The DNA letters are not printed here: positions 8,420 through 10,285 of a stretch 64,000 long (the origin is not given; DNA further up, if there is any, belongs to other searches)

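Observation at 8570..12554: Operon resembling Geobacter inner-membrane quinol oxidases: split CbcL-like (nonahaem c + dihaem b) and ImcH-like (TM-anchored heptahaem) modules encoded together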

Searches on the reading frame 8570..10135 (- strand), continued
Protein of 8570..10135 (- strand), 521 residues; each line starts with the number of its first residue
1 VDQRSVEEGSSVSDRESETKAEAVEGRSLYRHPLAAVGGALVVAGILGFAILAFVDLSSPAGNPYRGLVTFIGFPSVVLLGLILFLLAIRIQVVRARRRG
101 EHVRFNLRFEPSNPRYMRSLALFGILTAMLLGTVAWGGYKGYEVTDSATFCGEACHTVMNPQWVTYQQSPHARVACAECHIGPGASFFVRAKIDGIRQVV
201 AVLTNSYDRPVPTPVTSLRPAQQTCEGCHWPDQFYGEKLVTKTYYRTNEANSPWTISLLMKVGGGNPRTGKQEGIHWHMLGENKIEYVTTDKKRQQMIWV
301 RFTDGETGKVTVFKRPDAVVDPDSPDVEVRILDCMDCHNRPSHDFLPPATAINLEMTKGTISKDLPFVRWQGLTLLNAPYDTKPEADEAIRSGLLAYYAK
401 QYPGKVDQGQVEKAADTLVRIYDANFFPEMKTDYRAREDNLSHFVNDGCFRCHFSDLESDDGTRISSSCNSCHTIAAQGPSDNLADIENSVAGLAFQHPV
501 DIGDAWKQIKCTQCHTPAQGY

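Call 92: list_cluster_members(proteins=[P0438, P0397, P0396, P0460, P0421, P0429, P0444, P0423, P0441, P0395])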
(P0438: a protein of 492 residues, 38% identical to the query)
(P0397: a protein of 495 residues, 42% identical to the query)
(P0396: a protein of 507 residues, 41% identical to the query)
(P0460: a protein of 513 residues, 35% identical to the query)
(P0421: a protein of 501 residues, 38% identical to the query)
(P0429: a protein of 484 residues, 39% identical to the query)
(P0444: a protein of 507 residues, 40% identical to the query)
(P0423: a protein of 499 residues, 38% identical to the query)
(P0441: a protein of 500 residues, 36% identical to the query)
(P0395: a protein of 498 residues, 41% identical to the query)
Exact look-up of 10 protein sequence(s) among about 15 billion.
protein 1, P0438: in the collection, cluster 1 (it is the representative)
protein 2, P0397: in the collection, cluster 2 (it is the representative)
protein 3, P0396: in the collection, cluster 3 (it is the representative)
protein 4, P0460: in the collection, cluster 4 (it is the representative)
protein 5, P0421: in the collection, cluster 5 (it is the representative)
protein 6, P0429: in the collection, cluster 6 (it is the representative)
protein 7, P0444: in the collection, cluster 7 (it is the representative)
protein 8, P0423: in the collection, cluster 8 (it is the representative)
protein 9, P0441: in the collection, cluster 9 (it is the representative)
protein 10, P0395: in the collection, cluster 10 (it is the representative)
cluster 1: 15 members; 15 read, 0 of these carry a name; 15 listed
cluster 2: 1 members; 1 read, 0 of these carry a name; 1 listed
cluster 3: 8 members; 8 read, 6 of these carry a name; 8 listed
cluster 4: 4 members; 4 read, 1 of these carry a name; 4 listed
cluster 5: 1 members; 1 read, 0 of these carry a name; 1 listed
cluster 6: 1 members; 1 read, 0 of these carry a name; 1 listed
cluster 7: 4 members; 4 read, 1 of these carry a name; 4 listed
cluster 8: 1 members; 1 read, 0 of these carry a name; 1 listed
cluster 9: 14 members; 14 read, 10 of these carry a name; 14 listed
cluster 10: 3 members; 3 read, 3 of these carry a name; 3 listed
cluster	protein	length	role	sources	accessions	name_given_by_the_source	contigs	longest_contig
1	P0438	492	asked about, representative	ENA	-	-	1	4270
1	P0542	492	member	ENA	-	-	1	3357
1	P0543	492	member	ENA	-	-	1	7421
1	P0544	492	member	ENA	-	-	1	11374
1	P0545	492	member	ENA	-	-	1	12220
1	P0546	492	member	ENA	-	-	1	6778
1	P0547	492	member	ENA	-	-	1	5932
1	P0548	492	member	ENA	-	-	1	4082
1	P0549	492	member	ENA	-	-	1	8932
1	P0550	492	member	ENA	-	-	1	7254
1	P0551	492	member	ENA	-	-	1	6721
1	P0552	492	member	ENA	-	-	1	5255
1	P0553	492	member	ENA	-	-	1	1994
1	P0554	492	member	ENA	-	-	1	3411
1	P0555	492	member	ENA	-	-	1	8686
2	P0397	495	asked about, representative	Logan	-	-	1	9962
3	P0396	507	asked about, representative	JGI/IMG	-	nitrate/TMAO reductase-like tetraheme cytochrome c subunit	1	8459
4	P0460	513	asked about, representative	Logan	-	-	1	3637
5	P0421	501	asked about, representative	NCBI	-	-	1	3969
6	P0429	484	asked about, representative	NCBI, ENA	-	-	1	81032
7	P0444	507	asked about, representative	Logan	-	-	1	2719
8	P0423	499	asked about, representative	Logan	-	-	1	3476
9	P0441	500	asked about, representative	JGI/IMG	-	hypothetical protein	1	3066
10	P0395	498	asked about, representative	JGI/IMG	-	nitrate/TMAO reductase-like tetraheme cytochrome c subunit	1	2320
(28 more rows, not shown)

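Call 93: predict_structure(alignment_id=A3)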
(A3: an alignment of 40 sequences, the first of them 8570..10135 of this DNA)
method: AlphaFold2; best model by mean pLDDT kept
length: 521 residues; sequences in the alignment: 40
mean_pLDDT: 60.8   pTM: 0.35
mean pLDDT of the five models: 60.8, 59.8, 59.7, 57.7, 57.0
residues with pLDDT >= 90: 74; 70-90: 153; 50-70: 47; < 50: 247
segments of 3 or more residues with pLDDT < 50: 1-23, 145-203, 208-281, 337-345, 428-452, 468-521
pLDDT, mean of each block of 10 residues (from residue 1): 40 38 56 86 93 83 70 91 93 87 75 82 89 78 47 38 38 42 32 43 49 39 32 37 37 36 39 40 72 71 82 85 84 49 52 76 91 85 87 96 93 95 63 42 32 65 60 30 37 33 43 35 29
secondary structure, 60 per line:
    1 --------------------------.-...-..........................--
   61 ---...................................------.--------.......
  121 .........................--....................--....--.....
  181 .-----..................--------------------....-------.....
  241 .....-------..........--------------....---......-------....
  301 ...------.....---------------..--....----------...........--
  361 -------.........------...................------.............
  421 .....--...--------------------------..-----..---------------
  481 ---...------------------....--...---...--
elements in order: H33-58 H64-98 H114-145 H148-167 H170-173 H176-181 H187-204 H225-228 E236-245 E253-262 H277-280 E284-289 E297-303 E310-314 H334-337 H348-358 H368-376 H383-401 H408-425 H505-508
